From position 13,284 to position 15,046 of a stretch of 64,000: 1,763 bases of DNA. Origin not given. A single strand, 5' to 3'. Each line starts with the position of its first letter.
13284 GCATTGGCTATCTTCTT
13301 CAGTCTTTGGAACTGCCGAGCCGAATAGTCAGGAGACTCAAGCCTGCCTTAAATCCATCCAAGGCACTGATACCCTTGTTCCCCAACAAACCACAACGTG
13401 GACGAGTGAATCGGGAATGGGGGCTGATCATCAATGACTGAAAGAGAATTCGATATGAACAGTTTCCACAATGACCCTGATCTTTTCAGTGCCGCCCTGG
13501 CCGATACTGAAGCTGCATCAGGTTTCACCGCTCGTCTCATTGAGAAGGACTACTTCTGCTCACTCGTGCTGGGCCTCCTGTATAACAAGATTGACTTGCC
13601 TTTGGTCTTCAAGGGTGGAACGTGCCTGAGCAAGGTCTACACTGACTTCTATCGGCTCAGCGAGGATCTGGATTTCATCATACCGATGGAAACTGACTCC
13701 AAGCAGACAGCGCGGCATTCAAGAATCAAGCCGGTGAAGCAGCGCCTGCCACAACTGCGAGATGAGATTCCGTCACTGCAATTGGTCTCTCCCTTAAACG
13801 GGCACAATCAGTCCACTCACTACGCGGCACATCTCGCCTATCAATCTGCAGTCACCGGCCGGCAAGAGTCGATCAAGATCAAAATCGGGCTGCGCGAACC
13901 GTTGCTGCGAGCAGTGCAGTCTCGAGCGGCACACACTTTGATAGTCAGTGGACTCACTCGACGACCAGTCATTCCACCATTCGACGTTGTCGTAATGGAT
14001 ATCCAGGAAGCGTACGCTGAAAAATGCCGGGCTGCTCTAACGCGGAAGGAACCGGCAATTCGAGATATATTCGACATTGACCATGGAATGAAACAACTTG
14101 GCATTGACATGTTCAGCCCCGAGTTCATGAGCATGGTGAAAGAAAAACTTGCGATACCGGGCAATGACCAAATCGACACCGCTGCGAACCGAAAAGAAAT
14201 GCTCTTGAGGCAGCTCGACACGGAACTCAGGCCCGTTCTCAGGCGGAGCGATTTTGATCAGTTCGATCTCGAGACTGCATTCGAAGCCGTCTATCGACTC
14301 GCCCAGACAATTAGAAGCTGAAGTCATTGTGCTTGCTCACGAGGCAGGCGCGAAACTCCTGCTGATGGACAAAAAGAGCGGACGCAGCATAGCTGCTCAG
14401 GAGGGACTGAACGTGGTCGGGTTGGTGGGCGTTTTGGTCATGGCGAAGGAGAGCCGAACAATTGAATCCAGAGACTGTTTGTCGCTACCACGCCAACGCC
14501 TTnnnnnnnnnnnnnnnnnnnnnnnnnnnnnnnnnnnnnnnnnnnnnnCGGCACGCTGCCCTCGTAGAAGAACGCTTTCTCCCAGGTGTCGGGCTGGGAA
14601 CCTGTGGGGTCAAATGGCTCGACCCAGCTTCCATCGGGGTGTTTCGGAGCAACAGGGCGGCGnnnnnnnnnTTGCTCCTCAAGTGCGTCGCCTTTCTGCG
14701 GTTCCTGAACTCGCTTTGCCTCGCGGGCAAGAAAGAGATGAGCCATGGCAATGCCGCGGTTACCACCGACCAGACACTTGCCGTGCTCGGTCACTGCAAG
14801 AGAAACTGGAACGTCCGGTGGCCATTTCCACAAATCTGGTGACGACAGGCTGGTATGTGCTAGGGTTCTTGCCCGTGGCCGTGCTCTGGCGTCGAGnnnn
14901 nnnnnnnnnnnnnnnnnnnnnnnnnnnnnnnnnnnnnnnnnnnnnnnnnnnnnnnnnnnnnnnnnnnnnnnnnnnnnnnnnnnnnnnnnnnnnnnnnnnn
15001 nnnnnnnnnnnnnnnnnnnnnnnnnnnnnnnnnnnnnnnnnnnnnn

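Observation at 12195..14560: tRNA-Arg-adjacent islet: AbiEi/AbiEii type IV TA pair plus DUF3368 (PIN-like) remnant, flanked by ~30-50-bp imperfect direct repeats (DRs)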

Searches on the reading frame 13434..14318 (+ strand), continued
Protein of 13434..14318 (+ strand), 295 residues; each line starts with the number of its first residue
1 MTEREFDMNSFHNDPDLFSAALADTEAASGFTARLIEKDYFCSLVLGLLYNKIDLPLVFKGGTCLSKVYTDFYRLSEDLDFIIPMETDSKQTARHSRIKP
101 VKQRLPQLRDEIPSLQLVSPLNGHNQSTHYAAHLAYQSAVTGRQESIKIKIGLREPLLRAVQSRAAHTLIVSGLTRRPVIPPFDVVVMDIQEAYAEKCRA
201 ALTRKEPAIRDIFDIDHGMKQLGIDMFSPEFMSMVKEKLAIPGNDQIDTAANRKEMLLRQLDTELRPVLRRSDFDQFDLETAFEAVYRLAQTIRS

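Call 57: list_cluster_members(proteins=[window:13434-14318:+, window:12644-13438:+, window:18636-19184:-])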
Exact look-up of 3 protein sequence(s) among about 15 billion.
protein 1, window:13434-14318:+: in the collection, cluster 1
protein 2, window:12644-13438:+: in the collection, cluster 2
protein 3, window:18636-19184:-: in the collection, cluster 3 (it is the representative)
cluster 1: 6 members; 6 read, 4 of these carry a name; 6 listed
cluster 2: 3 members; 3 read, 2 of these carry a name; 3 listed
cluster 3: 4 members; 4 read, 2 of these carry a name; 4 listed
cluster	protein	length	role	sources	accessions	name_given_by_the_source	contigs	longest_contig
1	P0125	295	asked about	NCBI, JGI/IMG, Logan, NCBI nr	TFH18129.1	MAG: hypothetical protein E4H02_00895 [Lentisphaerales bacterium] | predicted nucleotidyltransferase component of viral defense system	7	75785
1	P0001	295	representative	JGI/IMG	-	-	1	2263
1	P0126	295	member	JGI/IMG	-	predicted nucleotidyltransferase component of viral defense system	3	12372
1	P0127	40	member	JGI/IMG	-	hypothetical protein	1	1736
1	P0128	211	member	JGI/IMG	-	hypothetical protein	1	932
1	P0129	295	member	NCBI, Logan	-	-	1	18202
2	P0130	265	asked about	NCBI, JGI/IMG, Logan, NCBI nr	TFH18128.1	MAG: hypothetical protein E4H02_00890 [Lentisphaerales bacterium] | predicted transcriptional regulator of viral defense system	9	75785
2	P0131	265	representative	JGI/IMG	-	predicted transcriptional regulator of viral defense system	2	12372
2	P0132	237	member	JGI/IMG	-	-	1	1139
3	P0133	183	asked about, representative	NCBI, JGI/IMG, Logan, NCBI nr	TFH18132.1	MAG: NUDIX hydrolase [Lentisphaerales bacterium] | ADP-ribose pyrophosphatase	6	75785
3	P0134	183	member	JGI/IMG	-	ADP-ribose pyrophosphatase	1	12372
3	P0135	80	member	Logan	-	-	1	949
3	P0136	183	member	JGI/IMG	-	-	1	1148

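Call 63: find_encoding_contigs(protein=P0002, flank=10000, max_places=8)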
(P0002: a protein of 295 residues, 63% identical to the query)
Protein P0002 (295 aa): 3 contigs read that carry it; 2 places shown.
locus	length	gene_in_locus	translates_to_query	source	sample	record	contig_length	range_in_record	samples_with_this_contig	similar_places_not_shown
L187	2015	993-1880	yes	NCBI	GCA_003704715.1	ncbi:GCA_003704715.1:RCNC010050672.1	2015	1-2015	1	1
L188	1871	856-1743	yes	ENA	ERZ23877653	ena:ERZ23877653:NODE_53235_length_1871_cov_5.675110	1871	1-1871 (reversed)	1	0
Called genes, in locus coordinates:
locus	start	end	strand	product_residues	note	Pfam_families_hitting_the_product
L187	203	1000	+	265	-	PF13338:AbiEi_4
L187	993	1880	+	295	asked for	PF08843:AbiEii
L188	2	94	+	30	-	?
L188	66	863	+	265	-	PF13338:AbiEi_4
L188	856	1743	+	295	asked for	PF08843:AbiEii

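Call 71: search_protein_families(library=padloc, proteins=[window:13434-14318:+], max_evalue=0.001)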
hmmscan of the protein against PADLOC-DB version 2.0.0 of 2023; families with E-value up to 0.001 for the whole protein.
window:13434-14318:+ (295 aa): 24 families
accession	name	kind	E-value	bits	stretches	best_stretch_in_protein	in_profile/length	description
PDLC02304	AbiEii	-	2.6e-29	100.9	1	27-270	12-239/260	AbiEii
PDLC02292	AbiEii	-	1.5e-25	88.6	1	11-246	3-231/283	AbiEii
PDLC02323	AbiEii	-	7.8e-24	82.6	1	28-269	11-230/248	AbiEii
PDLC02289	AbiEii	-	1.5e-22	78.4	1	9-201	4-194/309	AbiEii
PDLC02297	AbiEii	-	3.2e-20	70.7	1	22-205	8-194/307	AbiEii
PDLC02321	AbiEii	-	3.4e-20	70.9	1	33-249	19-245/296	AbiEii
PDLC02302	AbiEii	-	1.1e-19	69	1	24-204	14-196/313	AbiEii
PDLC02317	AbiEii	-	8.6e-17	59.2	1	24-238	9-222/396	AbiEii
PDLC02305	AbiEii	-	1.3e-14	52.2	1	21-286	7-252/306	AbiEii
PDLC02294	AbiEii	-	5.5e-14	50.6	1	33-287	19-253/260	AbiEii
PDLC02316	AbiEii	-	1.3e-13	49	1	11-111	3-103/314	AbiEii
PDLC02318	AbiEii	-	3.2e-11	41.1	1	54-217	40-182/280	AbiEii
PDLC02290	AbiEii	-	2.4e-10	38.4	1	59-225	27-166/290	AbiEii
PDLC02322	AbiEii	-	2.4e-10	38.4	1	13-94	7-87/324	AbiEii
PDLC02303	AbiEii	-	5.9e-10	37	1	24-215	8-178/249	AbiEii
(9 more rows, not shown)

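Call 72: search_protein_families(library=ncbifam, proteins=[window:13434-14318:+], max_evalue=0.01)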
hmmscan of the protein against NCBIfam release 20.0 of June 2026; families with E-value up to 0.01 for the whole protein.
window:13434-14318:+ (295 aa): 0 families

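Call 87: predict_structure(alignment_id=A2)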
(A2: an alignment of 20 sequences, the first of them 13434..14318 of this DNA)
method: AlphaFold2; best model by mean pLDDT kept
length: 295 residues; sequences in the alignment: 20
mean_pLDDT: 87.2   pTM: 0.86
mean pLDDT of the five models: 87.2, 85.8, 85.0, 84.6, 83.6
residues with pLDDT >= 90: 164; 70-90: 109; 50-70: 16; < 50: 6
segments of 3 or more residues with pLDDT < 50: 1-5
pLDDT, mean of each block of 10 residues (from residue 1): 53 87 92 93 90 82 69 80 88 88 86 86 66 92 92 87 90 86 90 93 92 92 94 95 88 94 91 93 96 91
secondary structure, 60 per line:
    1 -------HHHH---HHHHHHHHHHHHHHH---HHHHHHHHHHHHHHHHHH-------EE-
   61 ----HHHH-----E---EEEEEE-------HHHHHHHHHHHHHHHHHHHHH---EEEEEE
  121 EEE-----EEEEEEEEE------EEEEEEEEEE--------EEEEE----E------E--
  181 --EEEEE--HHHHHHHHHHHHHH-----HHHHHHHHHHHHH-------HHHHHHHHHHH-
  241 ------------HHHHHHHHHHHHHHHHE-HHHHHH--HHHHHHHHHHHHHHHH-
elements in order: H8-11 H15-29 H33-50 H65-68 E78-83 H91-111 E115-123 E129-137 E144-153 E162-166 E183-187 H190-203 H209-221 H229-239 H253-268 H271-276 H279-294

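Call 89: fold_search(model_id=the predicted structure, library=pdb)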
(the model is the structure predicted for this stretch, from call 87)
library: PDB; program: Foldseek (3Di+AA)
matches with E <= 10: 688; with E <= 0.001: 11
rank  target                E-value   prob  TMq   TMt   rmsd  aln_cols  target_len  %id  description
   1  6j7o                  7.3e-08  1.00  0.55  0.56   6.3       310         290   15  Crystal structure of toxin TglT (unusual type guanylyltransferase-like toxin, Rv1045) mutant E146Q from Mycobacterium tu (released 2020-05-13)
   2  4o8s                  1.3e-07  1.00  0.52  0.63   6.4       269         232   18  Crystal structure of JHP933 from Helicobacter pylori (released 2014-09-10)
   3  6j7s                  1.3e-07  1.00  0.55  0.56   6.4       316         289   15  Crystal structure of toxin TglT (unusual type guanylyltransferase-like toxin, Rv1045) wild type protein from Mycobacteri (released 2020-05-13)
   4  6j7q                  1.9e-07  1.00  0.55  0.56   6.3       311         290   15  Crystal structure of toxin TglT (unusual type guanylyltransferase-like toxin, Rv1045) mutant S78A from Mycobacterium tub (released 2020-05-13)
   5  7c46                  3.1e-07  1.00  0.60  0.61   5.6       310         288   15  Crystal Structure of Rv1045 toxin point variant K189A (released 2021-05-26)
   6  6j7r                  3.7e-07  1.00  0.62  0.63   5.0       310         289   14  Crystal structure of toxin TglT (unusual type guanylyltransferase-like toxin, Rv1045) mutant S78A co-expressed with TakA (released 2020-05-13)
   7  6j7p                  3.7e-07  1.00  0.56  0.57   6.3       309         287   16  Crystal structure of toxin TglT (unusual type guanylyltransferase-like toxin, Rv1045) mutant E146Q co-expressed with Tak (released 2020-05-13)
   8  6y5u                  3.9e-07  1.00  0.56  0.57   6.2       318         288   16  MenT3 (aka TglT), nucleotidyltransferase toxin Rv1045 from Mycobacterium tuberculosis (released 2020-09-16)
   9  4ok0_B                4.4e-07  1.00  0.51  0.63   7.1       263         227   19  Crystal structure of putative nucleotidyltransferase from H. pylori (released 2014-04-09)
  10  4ok0_A                5.2e-07  1.00  0.50  0.63   6.3       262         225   18  Crystal structure of putative nucleotidyltransferase from H. pylori (released 2014-04-09)
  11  6j7n                  1.7e-06  1.00  0.52  0.53   6.6       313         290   13  Crystal structure of toxin TglT (unusual type guanylyltransferase-like toxin, Rv1045) mutant D82A co-expressed with TakA (released 2020-05-13)
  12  8exe_A                1.1e-03  0.51  0.20  0.19  14.8       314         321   12  Crystal structure of human FAM46A-BCCIPa complex at 3.5 angstrom resolution (released 2023-03-15)
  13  1lqf_A                3.3e-02  0.18  0.12  0.12  15.6       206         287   13  Structure of PTP1b in Complex with a Peptidic Bisphosphonate Inhibitor (released 2002-07-24)
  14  1lar_B                4.2e-02  0.18  0.12  0.08  16.0       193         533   11  CRYSTAL STRUCTURE OF THE TANDEM PHOSPHATASE DOMAINS OF RPTP LAR (released 2000-04-25)
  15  3cwe                  5.0e-02  0.16  0.13  0.14  14.3       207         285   11  PTP1B in complex with a phosphonic acid inhibitor (released 2008-06-10)
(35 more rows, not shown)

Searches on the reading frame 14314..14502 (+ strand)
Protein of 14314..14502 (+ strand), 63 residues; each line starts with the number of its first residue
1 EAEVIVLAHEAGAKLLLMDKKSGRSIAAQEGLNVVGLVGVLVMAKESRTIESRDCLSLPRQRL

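Call 25: search_protein_families(library=pfam, proteins=[window:14314-14469:+], max_evalue=10)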
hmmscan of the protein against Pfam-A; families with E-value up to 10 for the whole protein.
seq(52 aa): 0 families

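Call 37: find_homologous_proteins(query=window:14314-14490:+, max_evalue=10)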
Query window:14314-14490:+ (59 aa): 1 proteins with E <= 10 among 2 candidates.
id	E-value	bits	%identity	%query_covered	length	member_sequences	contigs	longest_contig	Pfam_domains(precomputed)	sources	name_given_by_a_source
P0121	4.8e-6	44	64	71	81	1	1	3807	PF11848.14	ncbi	-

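Call 72: search_protein_families(library=ncbifam, proteins=[window:14314-14490:+], max_evalue=0.01)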
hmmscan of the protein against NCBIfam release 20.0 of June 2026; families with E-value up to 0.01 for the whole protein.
window:14314-14490:+ (59 aa): 0 families

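Call 79: find_encoding_contigs(protein=P0121, flank=3000, max_places=4)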
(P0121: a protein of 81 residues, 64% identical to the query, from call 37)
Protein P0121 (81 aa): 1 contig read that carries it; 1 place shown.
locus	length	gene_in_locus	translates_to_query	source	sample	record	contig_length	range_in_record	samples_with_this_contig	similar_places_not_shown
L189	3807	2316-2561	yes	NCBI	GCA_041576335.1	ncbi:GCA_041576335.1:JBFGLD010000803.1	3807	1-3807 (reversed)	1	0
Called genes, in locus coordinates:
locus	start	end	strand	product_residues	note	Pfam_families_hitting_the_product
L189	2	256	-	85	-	?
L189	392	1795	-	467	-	PF04055:Radical_SAM, PF13186:SPASM, PF02810:SEC-C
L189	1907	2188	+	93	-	PF03683:UPF0175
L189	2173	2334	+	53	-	PF11848:DUF3368 (weak)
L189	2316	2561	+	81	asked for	PF11848:DUF3368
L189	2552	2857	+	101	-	-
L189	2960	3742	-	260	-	PF14023:Bestrophin-like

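Call 86: search_solved_structures(query=window:14314-14502:+, max_evalue=10, show_alignments=3)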
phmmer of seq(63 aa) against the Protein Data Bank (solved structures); distinct sequences matched with E-value up to 10: 0.

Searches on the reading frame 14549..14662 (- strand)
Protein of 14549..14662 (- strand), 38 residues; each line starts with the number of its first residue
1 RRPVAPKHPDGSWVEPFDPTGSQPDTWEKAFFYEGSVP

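Call 14: search_protein_families(library=pfam, proteins=[window:14549-14662:-], max_evalue=1)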
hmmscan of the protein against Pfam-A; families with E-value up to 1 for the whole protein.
seq(38 aa): 1 family
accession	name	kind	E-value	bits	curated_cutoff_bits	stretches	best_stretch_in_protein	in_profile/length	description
PF07971.18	Glyco_hydro_92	-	0.2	11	24.6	1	4-36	248-276/464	Glycosyl hydrolase family 92 catalytic domain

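Call 45: search_protein_representatives(protein=window:14549-14662:-)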
Query: 38 residues. Proteins with E-value up to 0.001 (for the whole library): 3; up to 1e-10: 2; up to 1e-30: 0. The best 3 are listed.
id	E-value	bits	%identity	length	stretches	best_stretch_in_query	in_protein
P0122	1.2e-21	90.1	56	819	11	12-24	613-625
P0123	3.8e-15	70.1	34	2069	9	9-37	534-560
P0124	2.1e-08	49.3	44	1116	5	2-22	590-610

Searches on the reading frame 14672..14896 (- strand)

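Call 14: search_protein_families(library=pfam, proteins=[window:14672-14896:-], max_evalue=1)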
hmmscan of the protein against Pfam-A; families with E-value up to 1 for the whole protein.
seq(75 aa): 1 family
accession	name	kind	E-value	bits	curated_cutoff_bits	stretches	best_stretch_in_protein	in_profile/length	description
PF16143.10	DUF4851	-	0.015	15.3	25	1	5-55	57-107/189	Domain of unknown function (DUF4851)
